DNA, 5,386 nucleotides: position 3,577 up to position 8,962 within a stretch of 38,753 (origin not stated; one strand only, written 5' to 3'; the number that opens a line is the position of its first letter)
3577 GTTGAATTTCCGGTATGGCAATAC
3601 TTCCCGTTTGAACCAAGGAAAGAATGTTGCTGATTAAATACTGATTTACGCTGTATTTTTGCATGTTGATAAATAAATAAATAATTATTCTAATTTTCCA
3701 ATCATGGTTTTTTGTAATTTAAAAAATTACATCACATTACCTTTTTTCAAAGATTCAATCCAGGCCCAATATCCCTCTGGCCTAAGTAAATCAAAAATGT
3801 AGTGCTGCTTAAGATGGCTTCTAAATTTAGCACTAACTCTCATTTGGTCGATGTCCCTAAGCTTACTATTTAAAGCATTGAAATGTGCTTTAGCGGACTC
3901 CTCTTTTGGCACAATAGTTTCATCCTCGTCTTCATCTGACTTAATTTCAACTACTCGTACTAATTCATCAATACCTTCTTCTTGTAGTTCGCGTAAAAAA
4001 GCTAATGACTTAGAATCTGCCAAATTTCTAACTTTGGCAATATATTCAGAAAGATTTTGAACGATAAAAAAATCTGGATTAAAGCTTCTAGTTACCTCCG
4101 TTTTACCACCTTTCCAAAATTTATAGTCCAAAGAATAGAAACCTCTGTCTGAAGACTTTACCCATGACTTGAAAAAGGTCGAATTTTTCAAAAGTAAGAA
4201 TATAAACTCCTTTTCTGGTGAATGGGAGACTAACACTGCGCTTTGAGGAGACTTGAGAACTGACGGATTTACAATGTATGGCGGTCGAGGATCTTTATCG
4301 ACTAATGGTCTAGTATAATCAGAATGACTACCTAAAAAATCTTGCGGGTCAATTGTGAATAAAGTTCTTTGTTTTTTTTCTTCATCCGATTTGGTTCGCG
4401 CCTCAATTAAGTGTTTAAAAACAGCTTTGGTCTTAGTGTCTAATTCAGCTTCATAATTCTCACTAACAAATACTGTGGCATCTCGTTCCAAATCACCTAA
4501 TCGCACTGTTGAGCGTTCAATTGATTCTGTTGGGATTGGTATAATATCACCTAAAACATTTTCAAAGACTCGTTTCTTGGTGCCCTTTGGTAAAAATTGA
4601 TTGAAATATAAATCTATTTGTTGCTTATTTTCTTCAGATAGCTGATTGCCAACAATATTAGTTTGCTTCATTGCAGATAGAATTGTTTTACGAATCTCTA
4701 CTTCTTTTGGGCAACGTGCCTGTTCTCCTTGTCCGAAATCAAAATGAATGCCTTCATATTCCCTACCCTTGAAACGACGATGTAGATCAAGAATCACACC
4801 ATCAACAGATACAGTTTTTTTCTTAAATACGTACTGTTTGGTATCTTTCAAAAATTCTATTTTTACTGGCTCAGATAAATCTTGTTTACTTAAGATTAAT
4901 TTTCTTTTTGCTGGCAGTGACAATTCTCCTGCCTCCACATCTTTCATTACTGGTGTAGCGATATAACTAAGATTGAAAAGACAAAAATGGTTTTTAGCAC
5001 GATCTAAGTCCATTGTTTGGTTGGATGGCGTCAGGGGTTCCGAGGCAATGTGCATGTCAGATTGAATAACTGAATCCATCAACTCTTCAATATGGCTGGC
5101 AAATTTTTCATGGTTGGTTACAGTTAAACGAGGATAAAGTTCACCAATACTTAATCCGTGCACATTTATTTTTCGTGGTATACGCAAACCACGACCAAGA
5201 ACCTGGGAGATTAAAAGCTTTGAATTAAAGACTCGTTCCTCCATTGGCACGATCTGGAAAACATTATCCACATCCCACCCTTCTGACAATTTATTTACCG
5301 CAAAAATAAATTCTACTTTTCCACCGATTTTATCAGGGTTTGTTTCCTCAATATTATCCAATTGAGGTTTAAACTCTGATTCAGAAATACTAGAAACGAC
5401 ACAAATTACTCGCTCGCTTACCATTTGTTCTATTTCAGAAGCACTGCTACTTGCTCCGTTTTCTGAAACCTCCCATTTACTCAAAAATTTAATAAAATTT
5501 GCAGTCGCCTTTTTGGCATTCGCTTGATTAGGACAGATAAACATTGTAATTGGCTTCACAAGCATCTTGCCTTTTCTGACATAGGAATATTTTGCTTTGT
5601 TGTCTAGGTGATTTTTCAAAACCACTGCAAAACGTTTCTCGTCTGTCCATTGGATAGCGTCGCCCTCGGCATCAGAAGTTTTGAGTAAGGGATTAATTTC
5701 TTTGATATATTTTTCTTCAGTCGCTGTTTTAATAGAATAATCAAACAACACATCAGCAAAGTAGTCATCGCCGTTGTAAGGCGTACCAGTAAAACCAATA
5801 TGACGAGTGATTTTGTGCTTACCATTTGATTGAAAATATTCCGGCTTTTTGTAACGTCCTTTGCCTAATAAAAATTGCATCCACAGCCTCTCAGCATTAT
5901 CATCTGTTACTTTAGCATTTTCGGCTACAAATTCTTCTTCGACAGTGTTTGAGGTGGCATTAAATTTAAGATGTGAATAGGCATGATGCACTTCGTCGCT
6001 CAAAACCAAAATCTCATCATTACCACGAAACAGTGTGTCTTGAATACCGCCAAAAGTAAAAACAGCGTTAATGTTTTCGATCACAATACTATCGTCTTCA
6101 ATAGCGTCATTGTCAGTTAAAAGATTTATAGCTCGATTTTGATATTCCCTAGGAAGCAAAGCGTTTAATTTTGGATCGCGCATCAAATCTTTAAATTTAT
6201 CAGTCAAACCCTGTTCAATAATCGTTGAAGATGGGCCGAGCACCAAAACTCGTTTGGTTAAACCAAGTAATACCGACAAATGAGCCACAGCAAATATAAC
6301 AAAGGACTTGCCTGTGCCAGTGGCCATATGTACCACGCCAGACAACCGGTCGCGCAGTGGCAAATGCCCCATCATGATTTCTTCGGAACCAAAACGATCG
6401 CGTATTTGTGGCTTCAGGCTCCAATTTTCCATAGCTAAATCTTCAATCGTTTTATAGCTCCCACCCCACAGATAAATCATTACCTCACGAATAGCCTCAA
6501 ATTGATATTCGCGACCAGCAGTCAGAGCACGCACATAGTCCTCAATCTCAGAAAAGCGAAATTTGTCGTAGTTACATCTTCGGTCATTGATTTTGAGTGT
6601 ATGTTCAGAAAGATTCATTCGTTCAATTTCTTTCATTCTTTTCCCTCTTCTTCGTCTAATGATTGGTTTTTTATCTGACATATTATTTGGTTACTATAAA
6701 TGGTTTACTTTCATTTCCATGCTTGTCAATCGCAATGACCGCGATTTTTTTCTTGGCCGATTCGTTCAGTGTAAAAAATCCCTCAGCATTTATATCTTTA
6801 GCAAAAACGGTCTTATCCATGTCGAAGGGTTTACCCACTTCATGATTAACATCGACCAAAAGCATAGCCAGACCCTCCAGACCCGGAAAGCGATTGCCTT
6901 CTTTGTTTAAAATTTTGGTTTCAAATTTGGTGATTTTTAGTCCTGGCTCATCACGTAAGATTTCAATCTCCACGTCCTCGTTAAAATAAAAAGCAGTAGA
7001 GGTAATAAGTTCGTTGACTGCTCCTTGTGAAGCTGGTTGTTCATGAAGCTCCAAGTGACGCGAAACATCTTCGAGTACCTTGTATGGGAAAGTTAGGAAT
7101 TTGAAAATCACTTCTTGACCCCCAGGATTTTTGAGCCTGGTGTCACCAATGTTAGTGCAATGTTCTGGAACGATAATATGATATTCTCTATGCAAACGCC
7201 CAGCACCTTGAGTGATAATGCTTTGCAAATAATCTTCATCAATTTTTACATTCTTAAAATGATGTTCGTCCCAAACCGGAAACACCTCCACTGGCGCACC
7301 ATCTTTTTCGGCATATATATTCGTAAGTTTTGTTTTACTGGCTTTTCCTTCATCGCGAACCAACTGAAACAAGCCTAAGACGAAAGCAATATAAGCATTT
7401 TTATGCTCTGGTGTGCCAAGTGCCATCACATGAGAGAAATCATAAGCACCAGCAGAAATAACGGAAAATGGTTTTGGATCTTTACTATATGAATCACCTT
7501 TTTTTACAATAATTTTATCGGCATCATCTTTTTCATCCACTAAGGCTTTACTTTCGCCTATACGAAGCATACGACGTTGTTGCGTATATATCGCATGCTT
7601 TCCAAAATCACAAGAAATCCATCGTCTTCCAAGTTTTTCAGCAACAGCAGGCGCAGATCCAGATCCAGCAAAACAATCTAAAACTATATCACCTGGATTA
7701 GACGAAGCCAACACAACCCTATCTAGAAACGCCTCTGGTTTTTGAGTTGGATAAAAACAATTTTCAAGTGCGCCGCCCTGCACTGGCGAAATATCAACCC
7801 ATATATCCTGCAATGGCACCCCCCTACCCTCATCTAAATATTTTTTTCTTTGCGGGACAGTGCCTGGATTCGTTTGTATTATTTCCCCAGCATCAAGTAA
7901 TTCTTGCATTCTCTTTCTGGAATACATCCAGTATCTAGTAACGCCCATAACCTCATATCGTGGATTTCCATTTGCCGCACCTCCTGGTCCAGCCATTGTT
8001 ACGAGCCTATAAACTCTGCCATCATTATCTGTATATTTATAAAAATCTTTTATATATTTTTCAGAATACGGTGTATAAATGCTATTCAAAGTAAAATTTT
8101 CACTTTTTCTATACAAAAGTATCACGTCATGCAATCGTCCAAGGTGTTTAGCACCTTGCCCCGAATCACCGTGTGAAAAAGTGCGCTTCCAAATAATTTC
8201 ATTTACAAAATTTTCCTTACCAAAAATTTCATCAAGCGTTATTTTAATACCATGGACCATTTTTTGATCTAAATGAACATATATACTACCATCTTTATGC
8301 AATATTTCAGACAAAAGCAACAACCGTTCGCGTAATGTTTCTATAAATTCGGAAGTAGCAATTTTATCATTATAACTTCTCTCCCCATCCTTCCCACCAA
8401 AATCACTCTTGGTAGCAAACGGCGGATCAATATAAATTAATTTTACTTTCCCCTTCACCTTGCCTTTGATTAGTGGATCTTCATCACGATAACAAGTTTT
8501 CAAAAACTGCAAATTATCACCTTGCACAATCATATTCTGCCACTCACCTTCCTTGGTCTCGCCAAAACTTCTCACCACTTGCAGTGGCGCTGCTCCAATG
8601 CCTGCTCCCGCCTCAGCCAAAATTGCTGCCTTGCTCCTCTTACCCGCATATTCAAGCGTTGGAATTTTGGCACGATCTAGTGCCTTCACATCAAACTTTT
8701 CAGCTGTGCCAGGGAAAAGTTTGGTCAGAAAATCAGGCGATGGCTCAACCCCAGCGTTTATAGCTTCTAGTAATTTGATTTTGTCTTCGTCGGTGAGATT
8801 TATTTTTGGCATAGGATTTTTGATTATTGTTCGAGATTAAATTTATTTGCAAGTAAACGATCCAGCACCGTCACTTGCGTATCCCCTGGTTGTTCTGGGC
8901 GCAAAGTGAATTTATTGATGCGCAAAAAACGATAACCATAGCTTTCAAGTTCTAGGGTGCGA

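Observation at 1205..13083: Helicase-nuclease, Type III mod-res, GmrSD-like nuclease and a membrane protein packed as one apparent operon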

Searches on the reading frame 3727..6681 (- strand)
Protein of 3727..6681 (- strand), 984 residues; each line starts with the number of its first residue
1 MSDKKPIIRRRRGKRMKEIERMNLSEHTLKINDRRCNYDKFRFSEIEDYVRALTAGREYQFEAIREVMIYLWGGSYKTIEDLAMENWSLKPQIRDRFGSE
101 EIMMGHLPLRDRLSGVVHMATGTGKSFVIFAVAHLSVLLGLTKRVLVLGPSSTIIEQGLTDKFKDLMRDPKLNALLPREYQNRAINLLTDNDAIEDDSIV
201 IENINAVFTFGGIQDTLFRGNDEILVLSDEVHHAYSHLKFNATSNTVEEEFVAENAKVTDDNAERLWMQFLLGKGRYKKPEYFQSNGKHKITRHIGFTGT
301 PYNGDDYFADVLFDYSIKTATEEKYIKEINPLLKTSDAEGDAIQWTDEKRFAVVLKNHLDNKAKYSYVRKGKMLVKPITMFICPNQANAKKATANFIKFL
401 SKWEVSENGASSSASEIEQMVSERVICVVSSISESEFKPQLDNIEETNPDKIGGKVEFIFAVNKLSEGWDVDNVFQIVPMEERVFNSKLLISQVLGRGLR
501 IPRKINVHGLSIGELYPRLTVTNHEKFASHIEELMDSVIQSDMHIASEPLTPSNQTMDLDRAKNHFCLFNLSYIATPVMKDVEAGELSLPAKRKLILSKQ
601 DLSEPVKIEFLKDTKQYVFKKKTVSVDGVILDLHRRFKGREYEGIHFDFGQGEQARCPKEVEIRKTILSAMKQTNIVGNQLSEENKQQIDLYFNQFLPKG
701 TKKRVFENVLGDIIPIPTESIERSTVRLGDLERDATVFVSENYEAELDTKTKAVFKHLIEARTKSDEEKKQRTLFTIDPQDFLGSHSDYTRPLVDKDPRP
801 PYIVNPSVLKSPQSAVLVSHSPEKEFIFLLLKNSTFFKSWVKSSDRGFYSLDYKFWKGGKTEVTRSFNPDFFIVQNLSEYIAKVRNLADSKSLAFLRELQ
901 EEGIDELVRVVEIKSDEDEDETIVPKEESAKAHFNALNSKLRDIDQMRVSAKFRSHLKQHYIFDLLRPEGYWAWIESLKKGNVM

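Call 3: search_protein_families(library=pfam, proteins=[window:3727-6681:-], max_evalue=0.01)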
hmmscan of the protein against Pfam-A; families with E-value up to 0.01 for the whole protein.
window:3727-6681:- (984 aa): 3 families
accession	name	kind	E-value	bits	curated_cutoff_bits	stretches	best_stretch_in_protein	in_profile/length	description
PF04851.21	ResIII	-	2.5e-15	57.2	22.5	1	57-241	5-144/164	Type III restriction enzyme, res subunit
PF18766.7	SWI2_SNF2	-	4.1e-05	23.8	26.7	1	110-339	16-198/221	SWI2/SNF2 ATPase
PF00270.35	DEAD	-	0.0069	16.6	26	0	116-235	18-130/167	DEAD/DEAH box helicase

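Call 4: search_protein_families(library=padloc, proteins=[window:3727-6681:-], max_evalue=0.01)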
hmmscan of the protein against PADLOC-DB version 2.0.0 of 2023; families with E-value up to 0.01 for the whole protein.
window:3727-6681:- (984 aa): 5 families
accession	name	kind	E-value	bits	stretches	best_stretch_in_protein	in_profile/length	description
PDLC03648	REase_III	-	1.6e-11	41.1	1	423-542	281-393/871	Type III restriction enzyme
PDLC03647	REase_III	-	8e-09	32.2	1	456-542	507-589/989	Type III restriction enzyme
PDLC02704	PbeA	-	6.6e-07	26.2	1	112-241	270-402/682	PbeA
PDLC02707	PbeA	-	1e-06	25.6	1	112-239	268-395/672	PbeA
PDLC03049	REase_I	-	0.00072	15.6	1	117-165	192-240/807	Type I restriction enzyme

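Call 5: search_protein_families(library=ncbifam, proteins=[window:3727-6681:-], max_evalue=0.01)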
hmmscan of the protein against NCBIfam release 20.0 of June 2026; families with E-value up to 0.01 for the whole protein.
window:3727-6681:- (984 aa): 4 families
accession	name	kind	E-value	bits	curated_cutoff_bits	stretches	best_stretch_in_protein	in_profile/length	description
NF046055.1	restr_BPTD_3080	equivalog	7.5e-14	50.6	800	1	411-500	525-616/970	BPTD_3080 family restriction endonuclease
NF012027.0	PRK15483.1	equivalog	5e-07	28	564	1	457-528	503-573/986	type III restriction-modification system endonuclease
NF046051.1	restrict_EcoAI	equivalog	6.9e-07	28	550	1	117-168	182-233/768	EcoAI/FtnUII family type I restriction enzme subunit R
TIGR04095.1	dnd_restrict_1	equivalog_domain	9.1e-05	21.6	600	1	113-236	25-147/451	DNA phosphorothioation system restriction enzyme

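Call 26: search_solved_structures(query=window:3727-6681:-, max_evalue=0.01)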
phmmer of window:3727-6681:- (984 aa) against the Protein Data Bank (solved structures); distinct sequences matched with E-value up to 0.01: 0.

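Call 47: find_related_loci(query=A2, collection=metagenome_contigs, flank=10000)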
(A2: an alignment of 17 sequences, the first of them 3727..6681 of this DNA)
Query A2 (984 aa) in metagenome_contigs; peptide patterns used: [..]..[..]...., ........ (x = any residue, [..] = any of these).
485 stretches matched a pattern; 307 encode a relative of the query (tblastn E <= 1e-3); the best 80 are kept; 80 distinct loci.
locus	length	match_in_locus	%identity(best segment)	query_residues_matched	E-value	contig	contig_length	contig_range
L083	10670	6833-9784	86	1-984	0e+0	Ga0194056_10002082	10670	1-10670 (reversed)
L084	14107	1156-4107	86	1-984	0e+0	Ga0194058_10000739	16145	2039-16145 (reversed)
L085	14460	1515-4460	75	1-983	0e+0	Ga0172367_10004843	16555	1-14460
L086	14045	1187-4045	68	7-981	0e+0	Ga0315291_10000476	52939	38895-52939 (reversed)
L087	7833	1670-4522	60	12-983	0e+0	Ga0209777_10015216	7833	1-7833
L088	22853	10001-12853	60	12-983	0e+0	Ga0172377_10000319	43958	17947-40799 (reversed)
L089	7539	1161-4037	59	8-983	0e+0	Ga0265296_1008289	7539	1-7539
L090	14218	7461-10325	59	12-983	0e+0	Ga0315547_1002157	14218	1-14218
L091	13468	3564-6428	59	12-983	0e+0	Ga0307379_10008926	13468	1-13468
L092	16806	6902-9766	59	12-983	0e+0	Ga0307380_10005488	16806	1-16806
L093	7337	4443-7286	59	19-983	0e+0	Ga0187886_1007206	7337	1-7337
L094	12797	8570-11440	59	10-983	0e+0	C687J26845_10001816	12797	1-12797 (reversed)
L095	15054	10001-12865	59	12-983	0e+0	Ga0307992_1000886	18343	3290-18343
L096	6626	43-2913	58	10-983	0e+0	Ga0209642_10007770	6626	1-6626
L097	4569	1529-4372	59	8-976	0e+0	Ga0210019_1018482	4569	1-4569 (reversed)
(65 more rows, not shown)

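Call 73: search_solved_structures(query=A2, max_evalue=1)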
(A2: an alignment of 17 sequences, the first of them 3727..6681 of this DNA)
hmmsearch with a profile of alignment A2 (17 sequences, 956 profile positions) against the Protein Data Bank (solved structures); distinct sequences matched with E-value up to 1: 1.
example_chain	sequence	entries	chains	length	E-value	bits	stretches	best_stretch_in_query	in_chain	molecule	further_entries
3o3x_A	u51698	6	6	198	0.73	10.9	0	716-768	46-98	gp41-5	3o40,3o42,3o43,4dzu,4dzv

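Call 74: search_protein_families(library=padloc, alignment_id=A2, max_evalue=0.001)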
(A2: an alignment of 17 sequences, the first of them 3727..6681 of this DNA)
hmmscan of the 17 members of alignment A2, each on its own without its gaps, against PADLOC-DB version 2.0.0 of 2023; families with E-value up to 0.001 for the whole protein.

A. member 1, window:3727-6681:- (984 aa): 5 families
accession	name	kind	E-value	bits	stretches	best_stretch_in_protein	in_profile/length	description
PDLC03648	REase_III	-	1.6e-11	41.1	1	423-542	281-393/871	Type III restriction enzyme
PDLC03647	REase_III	-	8e-09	32.2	1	456-542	507-589/989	Type III restriction enzyme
PDLC02704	PbeA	-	6.6e-07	26.2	1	112-241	270-402/682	PbeA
PDLC02707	PbeA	-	1e-06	25.6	1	112-239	268-395/672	PbeA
PDLC03049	REase_I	-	0.00072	15.6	0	117-165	192-240/807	Type I restriction enzyme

B. families by the number of members that match (of 17 scanned): 9 families
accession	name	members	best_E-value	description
PDLC03648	REase_III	17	1.6e-15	Type III restriction enzyme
PDLC03647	REase_III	16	1.7e-11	Type III restriction enzyme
PDLC02707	PbeA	15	1e-06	PbeA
PDLC03049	REase_I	10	3.8e-11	Type I restriction enzyme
PDLC02704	PbeA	10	6.6e-07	PbeA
PDLC03649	REase_III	7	5.4e-09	Type III restriction enzyme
PDLC03040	REase_I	5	1.6e-07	Type I restriction enzyme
PDLC03651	REase_III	2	2.1e-05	Type III restriction enzyme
PDLC03650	REase_III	1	0.00062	Type III restriction enzyme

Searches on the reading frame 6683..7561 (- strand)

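Call 24: search_protein_families(library=pfam, proteins=[window:6683-7561:-], max_evalue=10)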
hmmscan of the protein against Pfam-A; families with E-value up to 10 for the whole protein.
window:6683-7561:- (292 aa): 2 families
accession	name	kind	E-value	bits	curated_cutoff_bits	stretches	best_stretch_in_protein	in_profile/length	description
PF16323.11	DUF4959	-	0.16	12.7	32.9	1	240-291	53-103/106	Domain of unknown function (DUF4959)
PF17936.7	Big_6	-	0.21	12.3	27.6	1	257-291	42-80/83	Bacterial Ig domain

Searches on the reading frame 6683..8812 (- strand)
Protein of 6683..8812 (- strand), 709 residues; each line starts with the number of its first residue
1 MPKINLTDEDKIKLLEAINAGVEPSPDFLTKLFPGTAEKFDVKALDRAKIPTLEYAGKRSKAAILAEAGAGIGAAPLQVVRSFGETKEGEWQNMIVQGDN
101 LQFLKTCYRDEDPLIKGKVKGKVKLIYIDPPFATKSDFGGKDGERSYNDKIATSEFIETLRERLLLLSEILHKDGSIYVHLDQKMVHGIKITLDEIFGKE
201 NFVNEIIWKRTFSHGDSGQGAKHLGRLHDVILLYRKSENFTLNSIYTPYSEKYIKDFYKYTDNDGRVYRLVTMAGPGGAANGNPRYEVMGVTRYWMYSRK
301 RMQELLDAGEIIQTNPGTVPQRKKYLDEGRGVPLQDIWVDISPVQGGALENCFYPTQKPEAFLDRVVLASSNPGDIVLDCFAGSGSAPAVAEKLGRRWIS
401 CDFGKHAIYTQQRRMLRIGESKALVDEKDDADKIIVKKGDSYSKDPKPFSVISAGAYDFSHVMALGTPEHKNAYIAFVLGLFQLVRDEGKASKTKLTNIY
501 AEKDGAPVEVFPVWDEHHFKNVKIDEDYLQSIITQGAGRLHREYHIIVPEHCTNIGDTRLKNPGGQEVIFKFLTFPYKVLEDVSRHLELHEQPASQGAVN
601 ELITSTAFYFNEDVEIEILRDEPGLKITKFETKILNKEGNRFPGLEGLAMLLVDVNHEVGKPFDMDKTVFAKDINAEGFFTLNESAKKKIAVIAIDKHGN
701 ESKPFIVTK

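Call 3: search_protein_families(library=pfam, proteins=[window:6683-8812:-], max_evalue=0.01)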
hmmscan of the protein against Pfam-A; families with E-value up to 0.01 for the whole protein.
window:6683-8812:- (709 aa): 2 families
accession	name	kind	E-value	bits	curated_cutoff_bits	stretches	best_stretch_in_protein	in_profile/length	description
PF01555.25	N6_N4_Mtase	-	3.9e-44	151.7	26.7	1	123-409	1-217/221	DNA methylase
PF03602.21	Cons_hypoth95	-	0.0055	16.8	24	0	117-135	108-126/182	Conserved hypothetical protein 95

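Call 4: search_protein_families(library=padloc, proteins=[window:6683-8812:-], max_evalue=0.01)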
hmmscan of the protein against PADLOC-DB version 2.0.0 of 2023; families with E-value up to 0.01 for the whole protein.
window:6683-8812:- (709 aa): 54 families (the best 25 are shown)
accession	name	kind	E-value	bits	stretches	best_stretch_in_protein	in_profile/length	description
PDLC03354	MTase_II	-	2.5e-76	255.4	1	51-419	25-386/425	Type II methyltransferase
PDLC03636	MTase_III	-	8.1e-53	178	2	87-268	41-203/575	Type III methyltransferase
PDLC03644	MTase_III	-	1e-44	151.2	1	86-418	32-396/542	Type III methyltransferase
PDLC03339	MTase_II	-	1.1e-42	144.2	2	93-252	4-152/399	Type II methyltransferase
PDLC03300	MTase_II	-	1.9e-42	143.4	2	332-416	195-277/302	Type II methyltransferase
PDLC03635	MTase_III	-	2.2e-42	143.6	2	90-271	216-384/708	Type III methyltransferase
PDLC03638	MTase_III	-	3.3e-41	139.5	1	115-417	395-679/816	Type III methyltransferase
PDLC03634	MTase_III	-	9.6e-39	131.7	2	162-389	179-425/621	Type III methyltransferase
PDLC03633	MTase_III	-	1.1e-33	114.9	2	350-418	288-356/616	Type III methyltransferase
PDLC03641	MTase_III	-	1.2e-29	101.3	2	160-390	188-428/657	Type III methyltransferase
PDLC03299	MTase_II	-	9.7e-28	95.5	2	341-416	183-258/296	Type II methyltransferase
PDLC03632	MTase_III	-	7.1e-25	85.2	3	324-416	439-530/983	Type III methyltransferase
PDLC03371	MTase_II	-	1.4e-24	85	1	92-415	10-252/260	Type II methyltransferase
PDLC03265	MTase_II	-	2.8e-20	71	2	333-414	250-327/333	Type II methyltransferase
PDLC03320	MTase_II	-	5.6e-20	69.7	2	333-421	193-280/289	Type II methyltransferase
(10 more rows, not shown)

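Call 5: search_protein_families(library=ncbifam, proteins=[window:6683-8812:-], max_evalue=0.01)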
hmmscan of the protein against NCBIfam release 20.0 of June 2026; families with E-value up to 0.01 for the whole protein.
window:6683-8812:- (709 aa): 3 families
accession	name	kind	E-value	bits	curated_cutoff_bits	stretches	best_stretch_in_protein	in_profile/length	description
NF008572.0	PRK11524.1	equivalog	2e-24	86.2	292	2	354-422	195-263/294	adenine-specific DNA-methyltransferase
NF050803.1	DnaMtaseCcrMCaul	equivalog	1.1e-17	64.1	830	1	353-420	185-252/350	adenine-specific DNA-methyltransferase CcrM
NF010253.0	PRK13699.1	subfamily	6.7e-08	32.5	244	1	350-415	140-205/226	DNA methyltransferase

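Call 27: search_solved_structures(query=window:6683-8812:-, max_evalue=0.001)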
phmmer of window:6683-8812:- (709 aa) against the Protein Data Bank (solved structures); distinct sequences matched with E-value up to 0.001: 12.
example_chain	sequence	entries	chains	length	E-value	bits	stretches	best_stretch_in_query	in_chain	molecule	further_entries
6k0w_B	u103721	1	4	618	3.7e-16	61.8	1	156-388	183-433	Adenine specific DNA methyltransferase (Mod)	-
1g60_A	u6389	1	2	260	1.9e-15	59.5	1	351-411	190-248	Adenine-specific Methyltransferase MboIIA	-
9c3u_A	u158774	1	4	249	1.7e-12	49.7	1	324-404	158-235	Methyltransferase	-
8urk_A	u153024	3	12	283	2.5e-12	49.1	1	324-405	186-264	Methyltransferase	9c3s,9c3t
6pbd_A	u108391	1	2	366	1.5e-11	46.6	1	352-413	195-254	Modification methylase CcrMI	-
4zcf_A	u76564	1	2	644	1.5e-11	46.6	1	155-239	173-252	Restriction endonuclease EcoP15I, modification subunit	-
1nw8_A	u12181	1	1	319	3e-10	42.3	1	335-406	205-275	MODIFICATION METHYLASE RSRI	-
1eg2_A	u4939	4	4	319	3e-10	42.3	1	335-406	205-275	MODIFICATION METHYLASE RSRI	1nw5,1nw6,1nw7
7dsu_A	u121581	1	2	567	6.9e-10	41.1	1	95-260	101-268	Mbo45V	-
5hek_A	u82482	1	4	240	1.9e-07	33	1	342-415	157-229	Adenine specific DNA methyltransferase (DpnA)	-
5hfj_A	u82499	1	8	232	2.3e-07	32.7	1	342-415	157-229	Adenine specific DNA methyltransferase (DpnA)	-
1boo_A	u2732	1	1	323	0.00057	21.5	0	326-414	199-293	PROTEIN (N-4 CYTOSINE-SPECIFIC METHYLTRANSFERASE PVU II)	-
